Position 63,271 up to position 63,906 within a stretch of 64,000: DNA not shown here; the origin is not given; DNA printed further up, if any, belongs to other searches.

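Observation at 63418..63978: higB-higA addiction module with higB inactivated by a single-base deletion, producing a HigB'-HigA fusion reading frame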

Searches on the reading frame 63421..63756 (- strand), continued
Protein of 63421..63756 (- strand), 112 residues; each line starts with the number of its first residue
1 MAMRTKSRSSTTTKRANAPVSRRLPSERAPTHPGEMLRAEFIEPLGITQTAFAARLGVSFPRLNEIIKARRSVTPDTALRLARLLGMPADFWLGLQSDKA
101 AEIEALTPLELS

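Call 77: predict_structure(alignment_id=A2)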
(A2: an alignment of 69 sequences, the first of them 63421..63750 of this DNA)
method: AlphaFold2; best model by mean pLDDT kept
length: 110 residues; sequences in the alignment: 69
mean_pLDDT: 72.2   pTM: 0.57
mean pLDDT of the five models: 72.2, 67.9, 67.3, 67.1, 61.5
residues with pLDDT >= 90: 41; 70-90: 25; 50-70: 13; < 50: 31
segments of 3 or more residues with pLDDT < 50: 1-20, 22-26
pLDDT, mean of each block of 10 residues (from residue 1): 35 40 57 89 91 93 90 93 90 64 51
secondary structure, 60 per line:
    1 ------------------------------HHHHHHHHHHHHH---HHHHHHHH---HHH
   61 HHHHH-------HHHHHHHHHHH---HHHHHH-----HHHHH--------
elements in order: H31-43 H47-54 H58-65 H73-83 H87-92 H98-102
